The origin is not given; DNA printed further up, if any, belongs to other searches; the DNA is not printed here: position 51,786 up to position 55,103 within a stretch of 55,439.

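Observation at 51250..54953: Archaeal operon mirroring the Campylobacter phosphoramidate (MeOPN) donor pathway: kinase-cytidylyltransferase fusion coupled to a C26/GATase hydrolase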

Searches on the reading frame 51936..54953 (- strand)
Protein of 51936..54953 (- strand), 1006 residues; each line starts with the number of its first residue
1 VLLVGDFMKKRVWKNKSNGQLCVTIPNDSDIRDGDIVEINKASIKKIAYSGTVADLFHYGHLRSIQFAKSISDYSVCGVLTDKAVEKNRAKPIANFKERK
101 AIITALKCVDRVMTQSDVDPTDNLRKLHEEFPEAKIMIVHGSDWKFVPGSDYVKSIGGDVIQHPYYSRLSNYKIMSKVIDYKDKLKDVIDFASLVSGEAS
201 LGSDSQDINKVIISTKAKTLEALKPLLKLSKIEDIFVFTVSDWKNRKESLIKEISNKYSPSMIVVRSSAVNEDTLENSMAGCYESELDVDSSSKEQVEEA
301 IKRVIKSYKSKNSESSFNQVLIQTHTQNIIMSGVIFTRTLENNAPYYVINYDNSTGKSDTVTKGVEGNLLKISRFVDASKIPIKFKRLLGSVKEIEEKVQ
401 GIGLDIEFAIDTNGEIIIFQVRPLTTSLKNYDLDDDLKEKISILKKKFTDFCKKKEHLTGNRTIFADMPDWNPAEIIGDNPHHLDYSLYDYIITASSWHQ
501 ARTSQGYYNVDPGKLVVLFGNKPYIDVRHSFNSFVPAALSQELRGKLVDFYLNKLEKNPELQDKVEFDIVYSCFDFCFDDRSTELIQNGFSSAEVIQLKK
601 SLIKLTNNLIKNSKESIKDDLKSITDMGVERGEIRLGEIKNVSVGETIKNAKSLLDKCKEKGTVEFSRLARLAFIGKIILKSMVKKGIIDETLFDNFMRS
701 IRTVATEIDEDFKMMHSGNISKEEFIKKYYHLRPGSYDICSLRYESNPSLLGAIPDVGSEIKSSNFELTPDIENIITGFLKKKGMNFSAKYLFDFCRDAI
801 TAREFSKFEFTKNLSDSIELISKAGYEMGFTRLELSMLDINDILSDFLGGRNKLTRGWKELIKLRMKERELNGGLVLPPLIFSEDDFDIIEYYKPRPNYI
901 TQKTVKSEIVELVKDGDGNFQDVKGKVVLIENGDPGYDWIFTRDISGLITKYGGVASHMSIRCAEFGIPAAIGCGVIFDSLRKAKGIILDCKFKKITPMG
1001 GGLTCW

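Call 3: search_protein_families(library=pfam, proteins=[window:51936-54953:-], max_evalue=0.01)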
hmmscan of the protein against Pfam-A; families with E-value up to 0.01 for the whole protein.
window:51936-54953:- (1006 aa): 4 families
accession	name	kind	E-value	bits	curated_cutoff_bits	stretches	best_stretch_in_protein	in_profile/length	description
PF01326.24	PPDK_N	-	6.1e-14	52.5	27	2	251-312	89-150/328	Pyruvate phosphate dikinase, AMP/ATP-binding domain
PF01467.32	CTP_transf_like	-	3.5e-12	47.1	21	1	53-144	5-90/133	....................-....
PF00391.29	PEP-utilizers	-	1.1e-11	44.6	23.1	1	924-992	3-70/72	PEP-utilising enzyme, mobile domain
PF20404.3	DUF6694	-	0.0047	17.7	24.3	0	278-335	11-66/102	Family of unknown function (DUF6694)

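Call 4: search_protein_families(library=ncbifam, proteins=[window:51936-54953:-], max_evalue=0.01)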
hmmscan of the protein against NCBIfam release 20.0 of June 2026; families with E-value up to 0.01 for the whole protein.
window:51936-54953:- (1006 aa): 24 families
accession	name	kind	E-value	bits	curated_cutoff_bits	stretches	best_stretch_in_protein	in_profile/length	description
NF004508.0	PRK05849.1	equivalog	1.2e-253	843.7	501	1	206-998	4-787/789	hypothetical protein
TIGR02199.1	rfaE_dom_II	equivalog_domain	5.5e-17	61.9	181.5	1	38-178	4-142/144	D-glycero-beta-D-manno-heptose 1-phosphate adenylyltransferase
NF052631.1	prodigiosin_PigC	equivalog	1.5e-14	52.8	1300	1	249-340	80-168/883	prodigiosin ligase PigC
NF005057.0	PRK06464.1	equivalog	2.3e-14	52.4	598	2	910-991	372-452/798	phosphoenolpyruvate synthase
TIGR01418.1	PEP_synth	equivalog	5.5e-14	51.4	739.75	2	912-992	370-449/784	pyruvate, water dikinase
NF004881.0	PRK06241.2-2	equivalog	8.1e-14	50.8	883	2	251-360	97-201/898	phosphoenolpyruvate synthase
NF004882.0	PRK06241.2-3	equivalog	1.9e-12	46.1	850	2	251-426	91-278/827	phosphoenolpyruvate synthase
NF008454.0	PRK11316.1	equivalog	1.1e-10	40.8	521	1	36-178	331-471/475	bifunctional D-glycero-beta-D-manno-heptose-7-phosphate kinase/D-glycero-beta-D-manno-heptose 1-phosphate adenylyltransferase HldE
NF004880.0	PRK06241.2-1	equivalog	9.4e-10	37.1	972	1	723-974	546-812/837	phosphoenolpyruvate synthase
NF004878.0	PRK06241.1-3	subfamily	1.2e-09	36.8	945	1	724-985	596-875/891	phosphoenolpyruvate synthase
TIGR00125.1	cyt_tran_rel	domain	4.8e-08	33.1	27.7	1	48-111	2-64/65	adenylyltransferase/cytidyltransferase family protein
TIGR01518.1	g3p_cytidyltrns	equivalog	9.3e-08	32.2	165.4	1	54-146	7-94/125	glycerol-3-phosphate cytidylyltransferase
NF006153.0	PRK08296.1-5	subfamily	7.1e-07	28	578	1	923-996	531-603/608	hypothetical protein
NF004883.0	PRK06241.2-4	equivalog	1.1e-06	27.1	1063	1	910-991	826-905/928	phosphoenolpyruvate synthase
NF052632.1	undecylprod_RedH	equivalog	1.5e-06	26.5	1350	1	260-338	92-175/880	undecylprodigiosin ligase RedH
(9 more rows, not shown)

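Call 7: search_solved_structures(query=window:51936-54953:-, max_evalue=0.01)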
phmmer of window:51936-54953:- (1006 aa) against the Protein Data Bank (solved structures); distinct sequences matched with E-value up to 0.01: 7.
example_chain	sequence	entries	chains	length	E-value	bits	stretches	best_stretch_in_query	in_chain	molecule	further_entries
5x3d_A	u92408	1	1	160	7.5e-12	47.1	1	45-178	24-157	Phosphoenolpyruvate phosphomutase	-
3elb_A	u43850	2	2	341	1.5e-10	42.8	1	54-127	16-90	Ethanolamine-phosphate cytidylyltransferase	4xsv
1coz_A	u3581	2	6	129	2.8e-07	32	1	45-155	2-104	PROTEIN (GLYCEROL-3-PHOSPHATE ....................) | glycerol-3-phosphate cytidylyltransferase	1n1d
5x9q_A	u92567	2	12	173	7.9e-07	30.5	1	41-178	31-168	Putative cytidylyltransferase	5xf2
2ols_A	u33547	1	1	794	1.8e-06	29.3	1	909-991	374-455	Phosphoenolpyruvate synthase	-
2b7l_A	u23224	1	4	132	1.5e-05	26.3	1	46-125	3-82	glycerol-3-phosphate cytidylyltransferase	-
3glv_A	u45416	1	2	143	0.00029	22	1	52-119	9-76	Lipopolysaccharide core biosynthesis protein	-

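Call 17: find_homologous_proteins(query=window:51936-54953:-, max_evalue=0.00001)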
Query window:51936-54953:- (1006 aa): 1894 proteins with E <= 0.00001 among 8000 candidates; the best 120 are listed.
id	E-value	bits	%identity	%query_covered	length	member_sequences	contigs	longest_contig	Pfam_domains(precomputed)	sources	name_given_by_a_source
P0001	0.0e+0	2242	100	99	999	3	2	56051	PF00391.30,PF01467.33,PF01326.25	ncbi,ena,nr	ncbi:MAG: adenylyltransferase/cytidyltransferase family protein [Nanoarchaeota archaeon]|nr:adenylyl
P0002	0.0e+0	1426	64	99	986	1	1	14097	PF00391.30,PF01467.33,PF01326.25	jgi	-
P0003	0.0e+0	1401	62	99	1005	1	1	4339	PF00391.30,PF01467.33,PF01326.25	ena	-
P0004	0.0e+0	1391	62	99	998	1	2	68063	PF00391.30,PF01467.33,PF01326.25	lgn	-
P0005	0.0e+0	1390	63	99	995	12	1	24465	PF00391.30,PF01467.33,PF01326.25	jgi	-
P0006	0.0e+0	1371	62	99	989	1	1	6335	PF00391.30,PF01467.33,PF01326.25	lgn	-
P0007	0.0e+0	1365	61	99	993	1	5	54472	PF00391.30,PF01467.33,PF01326.25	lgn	-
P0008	0.0e+0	1363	62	99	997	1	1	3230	PF00391.30,PF01467.33,PF01326.25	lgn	-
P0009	0.0e+0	1359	61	99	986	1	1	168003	PF00391.30,PF01467.33,PF01326.25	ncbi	-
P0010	0.0e+0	1359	62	99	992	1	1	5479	PF00391.30,PF01467.33,PF01326.25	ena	-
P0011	0.0e+0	1350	61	98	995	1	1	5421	PF00391.30,PF01467.33,PF01326.25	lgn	-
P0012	0.0e+0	1331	61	99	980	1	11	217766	PF00391.30,PF01467.33,PF01326.25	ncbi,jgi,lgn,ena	jgi:glutamine kinase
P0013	0.0e+0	1330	59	99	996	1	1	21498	PF00391.30,PF01467.33,PF01326.25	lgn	-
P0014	0.0e+0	1323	61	98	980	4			PF00391.30,PF01467.33,PF01326.25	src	-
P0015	0.0e+0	1311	61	95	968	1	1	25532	PF00391.30,PF01467.33,PF01326.25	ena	-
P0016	0.0e+0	1292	59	99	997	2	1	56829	PF00391.30,PF01467.33,PF01326.25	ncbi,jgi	-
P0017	0.0e+0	1285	59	99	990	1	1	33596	PF00391.30,PF01467.33,PF01326.25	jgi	-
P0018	0.0e+0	1270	57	99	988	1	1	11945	PF00391.30,PF01467.33,PF01326.25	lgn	-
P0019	0.0e+0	1269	58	98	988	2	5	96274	PF00391.30,PF01467.33,PF01326.25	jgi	-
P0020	0.0e+0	1245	57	99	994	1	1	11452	PF00391.30,PF01467.33,PF01326.25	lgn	-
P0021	0.0e+0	1237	56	99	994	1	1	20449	PF00391.30,PF01467.33,PF01326.25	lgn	-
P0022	0.0e+0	1233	57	98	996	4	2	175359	PF00391.30,PF01467.33,PF01326.25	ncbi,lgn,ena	-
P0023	0.0e+0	1221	58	93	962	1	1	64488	PF00391.30,PF01467.33,PF01326.25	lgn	-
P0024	0.0e+0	1216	55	99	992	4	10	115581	PF00391.30,PF01467.33,PF01326.25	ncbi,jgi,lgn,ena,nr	ncbi:adenylyltransferase/cytidyltransferase family protein [Candidatus Woesearchaeota archaeon]|nr:a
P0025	0.0e+0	1212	56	98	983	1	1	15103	PF00391.30,PF01467.33,PF01326.25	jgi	jgi:glutamine kinase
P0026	0.0e+0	1212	55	99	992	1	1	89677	PF00391.30,PF01467.33,PF01326.25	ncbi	-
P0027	0.0e+0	1210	56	98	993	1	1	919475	PF00391.30,PF01467.33,PF01326.25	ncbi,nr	ncbi:MAG: adenylyltransferase/cytidyltransferase family protein [Candidatus Woesearchaeota archaeon]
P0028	0.0e+0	1205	55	98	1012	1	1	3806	PF00391.30,PF01467.33,PF01326.25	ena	-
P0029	0.0e+0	1199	55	98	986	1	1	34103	PF00391.30,PF01467.33,PF01326.25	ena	-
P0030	0.0e+0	1197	56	98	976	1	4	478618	PF00391.30,PF01467.33,PF01326.25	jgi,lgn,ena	jgi:glutamine kinase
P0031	0.0e+0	1196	54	99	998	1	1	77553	PF00391.30,PF01467.33,PF01326.25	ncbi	-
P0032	0.0e+0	1196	54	100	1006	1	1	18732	PF00391.30,PF01467.33,PF01326.25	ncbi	-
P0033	0.0e+0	1195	56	95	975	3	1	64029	PF00391.30,PF01467.33,PF01326.25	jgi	-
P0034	0.0e+0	1188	53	99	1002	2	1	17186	PF00391.30,PF01467.33,PF01326.25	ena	-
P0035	0.0e+0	1188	54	99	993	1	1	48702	PF00391.30,PF01467.33,PF01326.25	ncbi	-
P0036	0.0e+0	1187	60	88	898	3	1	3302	PF01467.33,PF01326.25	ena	-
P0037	0.0e+0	1183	56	95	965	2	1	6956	PF00391.30,PF01467.33,PF01326.25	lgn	-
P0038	0.0e+0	1183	56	95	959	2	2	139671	PF00391.30,PF01467.33,PF01326.25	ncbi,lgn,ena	-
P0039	0.0e+0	1181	52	99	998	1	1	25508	PF00391.30,PF01467.33,PF01326.25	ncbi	-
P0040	0.0e+0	1179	55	94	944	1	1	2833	PF01467.33,PF01326.25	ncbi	ncbi:MAG: PEP/pyruvate-binding domain-containing protein, partial [Nanoarchaeota archaeon]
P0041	0.0e+0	1179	53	99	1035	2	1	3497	PF00391.30,PF01467.33,PF01326.25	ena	-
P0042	0.0e+0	1178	52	99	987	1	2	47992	PF00391.30,PF01467.33,PF01326.25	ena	-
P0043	0.0e+0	1178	56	96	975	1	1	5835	PF00391.30,PF01467.33,PF01326.25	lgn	-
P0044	0.0e+0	1177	54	98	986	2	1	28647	PF00391.30,PF01467.33,PF01326.25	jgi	-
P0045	0.0e+0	1168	54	98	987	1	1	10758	PF00391.30,PF01467.33,PF01326.25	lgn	-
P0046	0.0e+0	1168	53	99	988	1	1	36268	PF00391.30,PF01467.33,PF01326.25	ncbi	-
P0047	0.0e+0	1165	55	95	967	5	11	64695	PF00391.30,PF01467.33,PF01326.25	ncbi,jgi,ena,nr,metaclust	ncbi:MAG TPA: PEP-utilizing enzyme [Candidatus Nanoarchaeia archaeon]|nr:PEP-utilizing enzyme [Candi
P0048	0.0e+0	1161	55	95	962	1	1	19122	PF00391.30,PF01467.33,PF01326.25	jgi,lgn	-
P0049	0.0e+0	1161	56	95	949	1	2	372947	PF00391.30,PF01467.33,PF01326.25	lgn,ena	-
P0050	0.0e+0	1160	53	99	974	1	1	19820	PF00391.30,PF01467.33,PF01326.25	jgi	jgi:cytidyltransferase-like protein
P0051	0.0e+0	1159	56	98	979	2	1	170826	PF00391.30,PF01467.33,PF01326.25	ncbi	-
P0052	0.0e+0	1159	55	96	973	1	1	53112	PF00391.30,PF01467.33,PF01326.25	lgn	-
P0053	0.0e+0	1157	54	95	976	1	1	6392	PF00391.30,PF01467.33,PF01326.25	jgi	-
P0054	0.0e+0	1155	54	96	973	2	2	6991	PF00391.30,PF01467.33,PF01326.25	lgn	-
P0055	0.0e+0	1151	55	96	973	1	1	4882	PF00391.30,PF01467.33,PF01326.25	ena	-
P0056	0.0e+0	1146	55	95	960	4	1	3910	PF00391.30,PF01467.33,PF01326.25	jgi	-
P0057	0.0e+0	1145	54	95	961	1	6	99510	PF00391.30,PF01467.33,PF01326.25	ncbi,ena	-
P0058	0.0e+0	1140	53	96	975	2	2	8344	PF00391.30,PF01467.33,PF01326.25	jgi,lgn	jgi:cytidyltransferase-like protein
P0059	0.0e+0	1134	53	95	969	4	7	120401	PF00391.30,PF01467.33,PF01326.25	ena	-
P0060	0.0e+0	1133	54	95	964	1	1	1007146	PF00391.30,PF01467.33,PF01326.25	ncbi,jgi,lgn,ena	ncbi:MAG: PEP-utilizing enzyme [Candidatus Woesearchaeota archaeon]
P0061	0.0e+0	1132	54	95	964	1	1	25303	PF00391.30,PF01467.33,PF01326.25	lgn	-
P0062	0.0e+0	1128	53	99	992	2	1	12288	PF00391.30,PF01467.33,PF01326.25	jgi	-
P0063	0.0e+0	1128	53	95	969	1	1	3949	PF00391.30,PF01467.33,PF01326.25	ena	-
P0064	0.0e+0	1128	52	98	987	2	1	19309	PF00391.30,PF01467.33,PF01326.25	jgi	-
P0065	0.0e+0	1124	53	98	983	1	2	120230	PF00391.30,PF01467.33,PF01326.25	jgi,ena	jgi:glutamine kinase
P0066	0.0e+0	1123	52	95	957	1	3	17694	PF00391.30,PF01467.33,PF01326.25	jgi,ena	-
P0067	0.0e+0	1121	53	98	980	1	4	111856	PF00391.30,PF01467.33,PF01326.25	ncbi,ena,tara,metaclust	tara:strand:- start:32147 stop:35089 length:2943 start_codon:yes stop_codon:yes gene_type:complete|m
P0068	0.0e+0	1121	53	96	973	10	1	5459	PF00391.30,PF01467.33,PF01326.25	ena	-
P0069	0.0e+0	1119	52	95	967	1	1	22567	PF00391.30,PF01467.33,PF01326.25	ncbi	-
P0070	0.0e+0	1118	54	95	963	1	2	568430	PF00391.30,PF01467.33,PF01326.25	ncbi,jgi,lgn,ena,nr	ncbi:hypothetical protein COV20_03995 [Candidatus Woesearchaeota archaeon CG10_big_fil_rev_8_21_14_0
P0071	0.0e+0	1117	54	96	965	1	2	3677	PF00391.30,PF01467.33,PF01326.25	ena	-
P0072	0.0e+0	1115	53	95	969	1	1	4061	PF00391.30,PF01467.33,PF01326.25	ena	-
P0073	0.0e+0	1108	53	95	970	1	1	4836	PF00391.30,PF01467.33,PF01326.25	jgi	-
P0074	0.0e+0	1106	52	96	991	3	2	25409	PF00391.30,PF01467.33,PF01326.25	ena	-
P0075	0.0e+0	1106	50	98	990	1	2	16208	PF00391.30,PF01467.33,PF01326.25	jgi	-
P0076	0.0e+0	1103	52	95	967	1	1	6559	PF00391.30,PF01467.33,PF01326.25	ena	-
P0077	0.0e+0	1102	52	95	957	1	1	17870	PF00391.30,PF01467.33,PF01326.25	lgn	-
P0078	0.0e+0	1098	51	98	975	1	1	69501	PF00391.30,PF01467.33,PF01326.25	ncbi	-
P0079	0.0e+0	1093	52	95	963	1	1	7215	PF00391.30,PF01326.25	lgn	-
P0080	0.0e+0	1089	52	95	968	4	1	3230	PF00391.30,PF01467.33,PF01326.25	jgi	jgi:glycerol-3-phosphate cytidylyltransferase-like family protein/phosphohistidine swiveling domain-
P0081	0.0e+0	1088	52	95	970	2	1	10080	PF00391.30,PF01467.33,PF01326.25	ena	-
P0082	0.0e+0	1084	52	95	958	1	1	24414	PF00391.30,PF01467.33,PF01326.25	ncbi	-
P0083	0.0e+0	1084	52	95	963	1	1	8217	PF00391.30,PF01467.33,PF01326.25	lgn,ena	-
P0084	0.0e+0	1080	52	95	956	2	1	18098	PF00391.30,PF01467.33,PF01326.25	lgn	-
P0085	0.0e+0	1079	52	95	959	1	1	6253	PF00391.30,PF01467.33,PF01326.25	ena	-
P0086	0.0e+0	1077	52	95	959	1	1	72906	PF00391.30,PF01467.33,PF01326.25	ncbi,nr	ncbi:hypothetical protein HYX06_00180 [Candidatus Woesearchaeota archaeon]|nr:hypothetical protein [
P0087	0.0e+0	1070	51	95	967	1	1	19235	PF00391.30,PF01467.33,PF01326.25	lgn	-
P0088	0.0e+0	1070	51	96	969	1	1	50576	PF00391.30,PF01467.33,PF01326.25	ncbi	-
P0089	0.0e+0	1068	52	95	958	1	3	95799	PF00391.30,PF01467.33,PF01326.25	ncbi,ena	-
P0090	0.0e+0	1068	53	91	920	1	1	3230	PF01467.33,PF01326.25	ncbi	-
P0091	0.0e+0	1068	53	96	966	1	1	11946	PF00391.30,PF01467.33,PF01326.25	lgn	-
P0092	0.0e+0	1065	50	95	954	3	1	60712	PF00391.30,PF01467.33,PF01326.25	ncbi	-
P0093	0.0e+0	1061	53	94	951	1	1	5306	PF00391.30,PF01467.33,PF01326.25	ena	-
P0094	0.0e+0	1052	51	95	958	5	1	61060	PF00391.30,PF01467.33,PF01326.25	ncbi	-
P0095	0.0e+0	1052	51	95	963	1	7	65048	PF00391.30,PF01467.33,PF01326.25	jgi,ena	-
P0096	0.0e+0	1051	50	94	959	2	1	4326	PF00391.30,PF01467.33,PF01326.25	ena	-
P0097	0.0e+0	1047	52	95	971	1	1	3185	PF00391.30,PF01467.33,PF01326.25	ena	-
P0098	0.0e+0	1047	51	95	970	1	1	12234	PF00391.30,PF01467.33,PF01326.25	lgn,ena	-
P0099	0.0e+0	1042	51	95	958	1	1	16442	PF00391.30,PF01467.33,PF01326.25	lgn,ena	-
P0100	0.0e+0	1042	52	95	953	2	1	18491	PF00391.30,PF01467.33,PF01326.25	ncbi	ncbi:MAG: PEP/pyruvate-binding domain-containing protein [Nanoarchaeota archaeon]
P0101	0.0e+0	1040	51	94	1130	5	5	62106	PF01656.30,PF00391.30,PF01467.33,PF01326.25,PF01583.27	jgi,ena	-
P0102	0.0e+0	1040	51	96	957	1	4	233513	PF00391.30,PF01467.33,PF01326.25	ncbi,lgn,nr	ncbi:adenylyltransferase/cytidyltransferase family protein [Candidatus Woesearchaeota archaeon]|nr:a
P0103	0.0e+0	1035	48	95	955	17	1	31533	PF00391.30,PF01467.33,PF01326.25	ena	-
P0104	0.0e+0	1030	60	77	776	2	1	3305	PF01467.33,PF01326.25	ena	-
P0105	0.0e+0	1026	51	95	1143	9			PF00391.30,PF01467.33,PF01326.25,PF01583.27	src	-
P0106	0.0e+0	1025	62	75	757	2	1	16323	PF00391.30,PF01326.25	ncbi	-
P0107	0.0e+0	1022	50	96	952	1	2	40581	PF00391.30,PF01467.33,PF01326.25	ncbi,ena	ncbi:MAG: PEP/pyruvate-binding domain-containing protein [Nanoarchaeota archaeon]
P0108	0.0e+0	1019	49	96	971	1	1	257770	PF00391.30,PF01467.33,PF01326.25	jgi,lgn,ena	-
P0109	0.0e+0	1016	49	95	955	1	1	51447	PF00391.30,PF01467.33,PF01326.25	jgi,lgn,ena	-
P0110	0.0e+0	1013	49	96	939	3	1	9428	PF00391.30,PF01467.33,PF01326.25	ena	-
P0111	3.5e-297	1006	50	95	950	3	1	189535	PF00391.30,PF01467.33,PF01326.25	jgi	jgi:glutamine kinase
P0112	1.1e-296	1005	52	95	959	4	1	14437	PF00391.30,PF01467.33,PF01326.25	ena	-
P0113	4.9e-296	1003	49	95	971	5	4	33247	PF00391.30,PF01467.33,PF01326.25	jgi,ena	-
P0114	7.7e-296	1002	48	95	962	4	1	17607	PF00391.30,PF01467.33,PF01326.25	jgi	-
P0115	1.2e-295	1001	49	96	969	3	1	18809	PF00391.30,PF01467.33,PF01326.25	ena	-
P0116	4.3e-293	993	49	95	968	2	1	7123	PF00391.30,PF01467.33,PF01326.25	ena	-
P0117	8.5e-293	992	58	76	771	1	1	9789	PF00391.30,PF01326.25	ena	-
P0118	3.2e-288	977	49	96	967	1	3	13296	PF00391.30,PF01467.33,PF01326.25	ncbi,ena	-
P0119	3.3e-288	977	48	95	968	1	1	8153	PF00391.30,PF01467.33,PF01326.25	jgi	-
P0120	2.4e-286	971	56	79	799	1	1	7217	PF00391.30,PF01326.25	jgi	-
